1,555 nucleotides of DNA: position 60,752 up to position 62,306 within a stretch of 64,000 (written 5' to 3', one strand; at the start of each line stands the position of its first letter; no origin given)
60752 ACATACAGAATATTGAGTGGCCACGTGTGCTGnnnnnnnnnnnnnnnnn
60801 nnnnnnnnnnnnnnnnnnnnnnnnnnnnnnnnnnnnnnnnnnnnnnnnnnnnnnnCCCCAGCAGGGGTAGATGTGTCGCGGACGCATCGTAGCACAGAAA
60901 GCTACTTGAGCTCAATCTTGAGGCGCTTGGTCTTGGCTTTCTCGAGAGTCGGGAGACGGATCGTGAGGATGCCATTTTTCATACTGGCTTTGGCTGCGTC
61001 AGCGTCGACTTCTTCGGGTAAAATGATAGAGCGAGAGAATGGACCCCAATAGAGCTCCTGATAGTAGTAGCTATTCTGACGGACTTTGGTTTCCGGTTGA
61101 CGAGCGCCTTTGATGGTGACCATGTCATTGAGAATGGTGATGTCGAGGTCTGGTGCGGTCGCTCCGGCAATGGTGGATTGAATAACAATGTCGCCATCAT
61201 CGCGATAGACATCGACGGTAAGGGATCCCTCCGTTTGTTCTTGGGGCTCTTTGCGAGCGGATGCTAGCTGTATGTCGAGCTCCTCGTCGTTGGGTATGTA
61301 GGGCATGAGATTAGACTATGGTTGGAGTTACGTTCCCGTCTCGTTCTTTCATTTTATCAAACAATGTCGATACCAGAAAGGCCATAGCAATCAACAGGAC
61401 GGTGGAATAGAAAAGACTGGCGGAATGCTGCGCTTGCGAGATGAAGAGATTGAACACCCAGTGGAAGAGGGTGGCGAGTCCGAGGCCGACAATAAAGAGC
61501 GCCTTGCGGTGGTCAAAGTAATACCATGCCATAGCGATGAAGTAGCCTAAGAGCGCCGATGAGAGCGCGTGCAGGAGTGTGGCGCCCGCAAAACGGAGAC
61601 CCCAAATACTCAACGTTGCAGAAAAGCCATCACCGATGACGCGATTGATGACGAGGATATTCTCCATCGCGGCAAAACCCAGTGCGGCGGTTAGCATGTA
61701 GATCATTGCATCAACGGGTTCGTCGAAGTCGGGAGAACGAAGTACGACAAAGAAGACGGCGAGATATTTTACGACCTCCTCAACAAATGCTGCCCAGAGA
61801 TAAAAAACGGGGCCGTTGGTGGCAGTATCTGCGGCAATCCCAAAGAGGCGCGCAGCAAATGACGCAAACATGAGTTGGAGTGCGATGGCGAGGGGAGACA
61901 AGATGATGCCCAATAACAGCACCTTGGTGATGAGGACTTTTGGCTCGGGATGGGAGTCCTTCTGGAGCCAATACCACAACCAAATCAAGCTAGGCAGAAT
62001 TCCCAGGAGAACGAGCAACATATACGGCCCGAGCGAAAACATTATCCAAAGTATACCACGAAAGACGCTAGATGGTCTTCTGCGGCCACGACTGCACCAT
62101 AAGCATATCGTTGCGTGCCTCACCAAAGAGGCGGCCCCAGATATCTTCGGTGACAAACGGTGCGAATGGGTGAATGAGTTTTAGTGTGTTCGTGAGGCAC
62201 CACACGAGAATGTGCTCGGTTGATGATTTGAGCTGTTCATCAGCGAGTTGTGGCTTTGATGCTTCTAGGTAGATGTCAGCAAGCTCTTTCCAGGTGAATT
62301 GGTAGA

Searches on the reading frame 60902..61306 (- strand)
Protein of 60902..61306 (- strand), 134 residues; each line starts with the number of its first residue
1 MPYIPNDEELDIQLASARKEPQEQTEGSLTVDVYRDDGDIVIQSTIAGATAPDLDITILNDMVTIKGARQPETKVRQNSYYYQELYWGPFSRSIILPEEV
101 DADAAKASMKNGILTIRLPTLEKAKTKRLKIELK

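Call 56: search_protein_families(library=pfam, proteins=[window:60902-61306:-])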
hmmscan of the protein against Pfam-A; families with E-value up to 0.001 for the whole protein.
window:60902-61306:- (134 aa): 2 families
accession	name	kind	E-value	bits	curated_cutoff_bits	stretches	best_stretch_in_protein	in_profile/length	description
PF00011.27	HSP20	-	1.6e-17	63.9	20.8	1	34-131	3-99/102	Hsp20/alpha crystallin family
PF17886.7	ArsA_HSP20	-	0.00019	21.4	22.5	0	33-117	20-62/63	HSP20-like domain found in ArsA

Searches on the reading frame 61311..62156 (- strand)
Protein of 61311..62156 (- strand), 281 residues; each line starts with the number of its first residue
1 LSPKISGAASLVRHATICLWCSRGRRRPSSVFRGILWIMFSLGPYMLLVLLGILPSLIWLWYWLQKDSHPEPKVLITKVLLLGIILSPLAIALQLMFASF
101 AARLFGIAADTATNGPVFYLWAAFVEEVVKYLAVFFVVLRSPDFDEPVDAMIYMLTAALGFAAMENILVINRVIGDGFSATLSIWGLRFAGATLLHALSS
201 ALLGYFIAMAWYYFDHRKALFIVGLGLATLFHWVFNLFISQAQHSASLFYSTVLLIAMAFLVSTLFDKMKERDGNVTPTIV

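Call 56: search_protein_families(library=pfam, proteins=[window:61311-62156:-])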
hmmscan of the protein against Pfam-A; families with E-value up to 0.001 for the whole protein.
window:61311-62156:- (281 aa): 1 family
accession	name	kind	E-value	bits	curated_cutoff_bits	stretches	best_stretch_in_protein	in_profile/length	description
PF13367.11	PrsW-protease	-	8.1e-26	91.2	23.5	1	71-259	1-194/196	PrsW family intramembrane metalloprotease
